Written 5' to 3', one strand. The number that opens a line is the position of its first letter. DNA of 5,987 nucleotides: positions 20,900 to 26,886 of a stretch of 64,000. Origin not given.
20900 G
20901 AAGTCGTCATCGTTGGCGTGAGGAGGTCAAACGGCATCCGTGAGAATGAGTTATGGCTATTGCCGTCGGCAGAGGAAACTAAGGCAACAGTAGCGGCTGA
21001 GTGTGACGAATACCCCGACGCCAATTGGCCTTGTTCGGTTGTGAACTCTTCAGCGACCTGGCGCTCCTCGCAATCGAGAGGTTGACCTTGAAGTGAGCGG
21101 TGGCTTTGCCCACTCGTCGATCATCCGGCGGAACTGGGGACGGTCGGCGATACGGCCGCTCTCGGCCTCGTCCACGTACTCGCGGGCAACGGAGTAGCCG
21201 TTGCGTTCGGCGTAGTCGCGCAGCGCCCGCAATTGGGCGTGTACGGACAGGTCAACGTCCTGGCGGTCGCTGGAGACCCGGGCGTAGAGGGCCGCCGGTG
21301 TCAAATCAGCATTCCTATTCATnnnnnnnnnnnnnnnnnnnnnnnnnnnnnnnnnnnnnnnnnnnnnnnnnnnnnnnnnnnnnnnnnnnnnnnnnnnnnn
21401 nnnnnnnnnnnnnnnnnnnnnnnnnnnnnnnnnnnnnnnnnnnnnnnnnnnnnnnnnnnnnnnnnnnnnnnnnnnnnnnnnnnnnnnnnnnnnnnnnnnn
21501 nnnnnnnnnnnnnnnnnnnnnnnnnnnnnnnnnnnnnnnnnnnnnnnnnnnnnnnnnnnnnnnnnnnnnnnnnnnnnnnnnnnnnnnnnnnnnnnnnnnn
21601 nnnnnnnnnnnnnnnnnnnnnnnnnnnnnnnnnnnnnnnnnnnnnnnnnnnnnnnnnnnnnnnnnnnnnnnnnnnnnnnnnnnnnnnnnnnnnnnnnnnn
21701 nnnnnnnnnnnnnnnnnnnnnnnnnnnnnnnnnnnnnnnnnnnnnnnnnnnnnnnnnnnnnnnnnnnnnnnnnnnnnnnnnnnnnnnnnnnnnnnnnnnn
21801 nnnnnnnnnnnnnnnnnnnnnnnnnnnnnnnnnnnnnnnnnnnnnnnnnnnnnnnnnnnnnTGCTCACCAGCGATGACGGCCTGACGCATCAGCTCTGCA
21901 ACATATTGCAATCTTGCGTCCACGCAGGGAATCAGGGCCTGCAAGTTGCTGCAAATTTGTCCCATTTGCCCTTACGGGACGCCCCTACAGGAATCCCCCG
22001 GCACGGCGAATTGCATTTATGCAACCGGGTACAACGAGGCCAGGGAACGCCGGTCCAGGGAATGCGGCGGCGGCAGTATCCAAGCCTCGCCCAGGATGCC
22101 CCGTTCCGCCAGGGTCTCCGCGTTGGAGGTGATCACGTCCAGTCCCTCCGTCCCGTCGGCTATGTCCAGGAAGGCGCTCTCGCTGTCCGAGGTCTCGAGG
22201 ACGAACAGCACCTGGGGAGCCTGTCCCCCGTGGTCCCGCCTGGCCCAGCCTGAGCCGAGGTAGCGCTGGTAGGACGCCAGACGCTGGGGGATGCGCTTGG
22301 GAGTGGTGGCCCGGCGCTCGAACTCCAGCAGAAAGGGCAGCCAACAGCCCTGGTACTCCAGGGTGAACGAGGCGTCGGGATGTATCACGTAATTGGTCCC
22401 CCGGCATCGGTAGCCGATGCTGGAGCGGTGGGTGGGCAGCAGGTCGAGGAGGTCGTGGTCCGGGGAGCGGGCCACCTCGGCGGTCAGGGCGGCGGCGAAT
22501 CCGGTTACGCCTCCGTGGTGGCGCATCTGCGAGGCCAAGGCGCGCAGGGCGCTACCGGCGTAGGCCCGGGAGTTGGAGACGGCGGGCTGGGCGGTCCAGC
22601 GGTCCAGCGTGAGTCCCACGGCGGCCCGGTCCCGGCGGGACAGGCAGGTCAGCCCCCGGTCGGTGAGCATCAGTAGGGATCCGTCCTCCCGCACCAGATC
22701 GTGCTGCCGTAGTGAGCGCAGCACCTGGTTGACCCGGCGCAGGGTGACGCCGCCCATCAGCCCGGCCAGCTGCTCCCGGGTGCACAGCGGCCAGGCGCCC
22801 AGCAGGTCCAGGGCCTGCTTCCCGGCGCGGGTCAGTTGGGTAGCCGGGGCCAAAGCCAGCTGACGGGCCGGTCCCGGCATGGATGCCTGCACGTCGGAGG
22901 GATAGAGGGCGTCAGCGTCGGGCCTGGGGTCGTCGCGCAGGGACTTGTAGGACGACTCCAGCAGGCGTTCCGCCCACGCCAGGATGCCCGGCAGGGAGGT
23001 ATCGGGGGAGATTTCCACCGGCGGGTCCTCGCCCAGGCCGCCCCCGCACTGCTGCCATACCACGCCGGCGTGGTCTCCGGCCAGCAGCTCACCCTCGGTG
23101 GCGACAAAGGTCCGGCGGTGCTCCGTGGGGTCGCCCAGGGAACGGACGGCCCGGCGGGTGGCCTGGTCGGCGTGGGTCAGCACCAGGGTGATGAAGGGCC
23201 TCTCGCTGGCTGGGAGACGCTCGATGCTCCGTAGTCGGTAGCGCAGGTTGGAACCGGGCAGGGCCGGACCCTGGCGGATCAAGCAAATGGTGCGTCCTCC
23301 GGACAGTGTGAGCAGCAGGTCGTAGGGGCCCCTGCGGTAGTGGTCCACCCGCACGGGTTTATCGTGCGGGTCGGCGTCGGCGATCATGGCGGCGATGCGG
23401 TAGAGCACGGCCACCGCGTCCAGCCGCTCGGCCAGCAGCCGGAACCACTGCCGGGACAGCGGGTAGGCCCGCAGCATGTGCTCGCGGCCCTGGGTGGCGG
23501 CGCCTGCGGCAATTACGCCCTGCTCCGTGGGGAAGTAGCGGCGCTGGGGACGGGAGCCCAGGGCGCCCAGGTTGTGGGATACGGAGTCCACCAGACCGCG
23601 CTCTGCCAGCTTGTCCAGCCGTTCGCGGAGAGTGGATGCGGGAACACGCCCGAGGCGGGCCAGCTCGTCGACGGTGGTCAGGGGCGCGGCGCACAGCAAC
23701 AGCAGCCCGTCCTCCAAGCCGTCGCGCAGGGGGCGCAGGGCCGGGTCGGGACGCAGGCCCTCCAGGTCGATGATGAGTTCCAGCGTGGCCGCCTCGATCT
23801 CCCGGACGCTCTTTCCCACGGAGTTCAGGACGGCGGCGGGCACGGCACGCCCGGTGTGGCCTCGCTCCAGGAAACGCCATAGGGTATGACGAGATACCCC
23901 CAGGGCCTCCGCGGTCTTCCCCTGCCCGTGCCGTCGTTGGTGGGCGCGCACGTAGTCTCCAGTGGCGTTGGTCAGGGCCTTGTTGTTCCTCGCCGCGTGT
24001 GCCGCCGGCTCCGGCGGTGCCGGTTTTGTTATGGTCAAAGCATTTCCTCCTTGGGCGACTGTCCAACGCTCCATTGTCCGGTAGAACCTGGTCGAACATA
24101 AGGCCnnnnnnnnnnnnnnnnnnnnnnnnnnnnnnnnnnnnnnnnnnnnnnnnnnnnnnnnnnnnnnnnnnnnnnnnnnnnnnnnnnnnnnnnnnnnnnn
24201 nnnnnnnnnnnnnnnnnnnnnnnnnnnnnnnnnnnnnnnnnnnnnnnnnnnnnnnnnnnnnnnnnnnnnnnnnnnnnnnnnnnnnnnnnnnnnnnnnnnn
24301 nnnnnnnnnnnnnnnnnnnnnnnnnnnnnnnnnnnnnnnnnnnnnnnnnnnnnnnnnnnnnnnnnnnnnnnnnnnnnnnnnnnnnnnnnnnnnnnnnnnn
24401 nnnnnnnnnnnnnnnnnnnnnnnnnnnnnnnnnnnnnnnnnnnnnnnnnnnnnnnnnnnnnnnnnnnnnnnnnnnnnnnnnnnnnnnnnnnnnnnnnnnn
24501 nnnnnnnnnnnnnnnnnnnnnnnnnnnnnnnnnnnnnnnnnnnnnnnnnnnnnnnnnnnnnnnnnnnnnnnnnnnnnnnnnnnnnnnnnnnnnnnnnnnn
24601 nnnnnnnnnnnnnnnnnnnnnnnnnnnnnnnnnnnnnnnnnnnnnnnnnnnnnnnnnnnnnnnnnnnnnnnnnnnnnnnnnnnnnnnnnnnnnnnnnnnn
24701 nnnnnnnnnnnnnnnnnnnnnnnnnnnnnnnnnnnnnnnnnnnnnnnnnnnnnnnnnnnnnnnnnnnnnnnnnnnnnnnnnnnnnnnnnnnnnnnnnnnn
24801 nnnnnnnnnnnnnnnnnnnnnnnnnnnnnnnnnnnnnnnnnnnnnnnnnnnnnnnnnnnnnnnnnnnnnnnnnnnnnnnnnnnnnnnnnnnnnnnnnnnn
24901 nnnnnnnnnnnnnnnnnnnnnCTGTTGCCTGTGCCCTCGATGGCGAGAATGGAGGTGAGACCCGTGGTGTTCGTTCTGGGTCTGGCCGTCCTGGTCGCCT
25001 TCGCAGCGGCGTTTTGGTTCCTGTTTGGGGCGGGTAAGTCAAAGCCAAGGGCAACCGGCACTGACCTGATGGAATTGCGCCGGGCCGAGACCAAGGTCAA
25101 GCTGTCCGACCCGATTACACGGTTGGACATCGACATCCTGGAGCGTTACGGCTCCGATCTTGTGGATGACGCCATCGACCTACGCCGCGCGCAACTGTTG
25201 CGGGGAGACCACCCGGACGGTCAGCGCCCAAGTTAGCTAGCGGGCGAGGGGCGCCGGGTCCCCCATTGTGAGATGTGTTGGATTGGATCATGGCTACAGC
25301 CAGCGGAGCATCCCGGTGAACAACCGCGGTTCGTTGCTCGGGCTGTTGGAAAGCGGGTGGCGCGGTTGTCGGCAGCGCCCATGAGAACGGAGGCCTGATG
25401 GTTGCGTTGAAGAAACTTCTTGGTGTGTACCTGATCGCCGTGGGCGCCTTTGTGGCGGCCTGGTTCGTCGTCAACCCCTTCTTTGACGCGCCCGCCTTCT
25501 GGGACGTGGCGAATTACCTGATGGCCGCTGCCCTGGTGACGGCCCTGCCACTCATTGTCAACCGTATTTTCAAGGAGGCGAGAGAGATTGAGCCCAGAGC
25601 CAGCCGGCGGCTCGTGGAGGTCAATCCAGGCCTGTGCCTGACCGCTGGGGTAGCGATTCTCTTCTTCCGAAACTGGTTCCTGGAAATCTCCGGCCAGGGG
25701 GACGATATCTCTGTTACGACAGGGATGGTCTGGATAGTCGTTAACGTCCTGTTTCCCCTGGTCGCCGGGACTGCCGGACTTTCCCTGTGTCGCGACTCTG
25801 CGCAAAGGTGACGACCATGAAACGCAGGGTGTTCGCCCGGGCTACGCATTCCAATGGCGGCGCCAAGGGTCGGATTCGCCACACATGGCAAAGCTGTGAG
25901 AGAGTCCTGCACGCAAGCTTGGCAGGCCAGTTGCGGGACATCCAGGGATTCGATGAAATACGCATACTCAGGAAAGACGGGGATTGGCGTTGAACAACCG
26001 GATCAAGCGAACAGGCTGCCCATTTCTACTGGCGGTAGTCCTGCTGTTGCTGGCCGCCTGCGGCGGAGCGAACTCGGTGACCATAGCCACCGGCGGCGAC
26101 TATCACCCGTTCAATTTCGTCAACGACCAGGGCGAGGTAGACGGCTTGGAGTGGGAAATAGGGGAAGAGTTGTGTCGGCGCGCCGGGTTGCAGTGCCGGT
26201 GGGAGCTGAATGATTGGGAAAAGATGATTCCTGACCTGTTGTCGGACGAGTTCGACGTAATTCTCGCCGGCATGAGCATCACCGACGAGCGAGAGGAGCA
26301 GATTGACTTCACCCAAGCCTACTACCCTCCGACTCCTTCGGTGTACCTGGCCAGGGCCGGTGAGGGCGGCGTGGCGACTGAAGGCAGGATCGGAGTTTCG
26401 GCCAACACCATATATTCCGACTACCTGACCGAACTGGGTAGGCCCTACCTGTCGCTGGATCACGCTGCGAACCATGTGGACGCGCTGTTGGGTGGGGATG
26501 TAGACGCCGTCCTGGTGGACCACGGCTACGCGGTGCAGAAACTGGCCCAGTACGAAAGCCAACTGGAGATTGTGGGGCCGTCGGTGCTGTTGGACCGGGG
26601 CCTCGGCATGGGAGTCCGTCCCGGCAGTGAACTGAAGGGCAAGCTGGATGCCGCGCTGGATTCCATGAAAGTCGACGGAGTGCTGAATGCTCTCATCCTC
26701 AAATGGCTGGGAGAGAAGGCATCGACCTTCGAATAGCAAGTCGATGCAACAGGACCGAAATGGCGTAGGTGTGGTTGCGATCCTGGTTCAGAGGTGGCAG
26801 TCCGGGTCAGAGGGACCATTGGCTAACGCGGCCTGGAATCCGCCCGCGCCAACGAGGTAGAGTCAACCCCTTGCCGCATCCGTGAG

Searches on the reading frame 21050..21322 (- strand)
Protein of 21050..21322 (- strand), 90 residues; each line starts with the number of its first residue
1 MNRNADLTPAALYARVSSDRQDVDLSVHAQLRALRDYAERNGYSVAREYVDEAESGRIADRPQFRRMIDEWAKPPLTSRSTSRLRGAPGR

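Call 71: search_protein_families(library=pfam, proteins=[window:21050-21322:-], max_evalue=0.001)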
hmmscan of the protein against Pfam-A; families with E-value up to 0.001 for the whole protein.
window:21050-21322:- (90 aa): 1 family
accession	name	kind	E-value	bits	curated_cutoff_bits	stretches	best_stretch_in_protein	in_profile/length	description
PF00239.26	Resolvase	-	2e-13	51.1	23.3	1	10-73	1-61/145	Resolvase, N terminal domain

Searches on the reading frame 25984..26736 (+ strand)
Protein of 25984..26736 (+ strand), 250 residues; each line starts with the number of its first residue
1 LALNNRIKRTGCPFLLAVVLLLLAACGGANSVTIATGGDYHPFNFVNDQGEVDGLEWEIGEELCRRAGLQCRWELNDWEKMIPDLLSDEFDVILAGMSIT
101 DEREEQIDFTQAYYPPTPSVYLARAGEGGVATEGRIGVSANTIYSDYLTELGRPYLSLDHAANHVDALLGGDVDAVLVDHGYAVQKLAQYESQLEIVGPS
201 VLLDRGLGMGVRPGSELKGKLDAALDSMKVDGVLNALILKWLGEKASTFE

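Call 28: search_protein_families(library=pfam, proteins=[window:25984-26736:+], max_evalue=0.001)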
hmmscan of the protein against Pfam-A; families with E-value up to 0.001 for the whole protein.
window:25984-26736:+ (250 aa): 2 families
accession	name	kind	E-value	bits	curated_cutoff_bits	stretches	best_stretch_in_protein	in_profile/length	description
PF00497.25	SBP_bac_3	-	1.8e-32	112.3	26.4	1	32-244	1-132/132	Bacterial extracellular solute-binding proteins, family 3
PF10613.14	Lig_chan-Glu_bd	-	2.4e-07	31.3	30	1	75-115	64-104/115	Ligated ion channel L-glutamate- and glycine-binding site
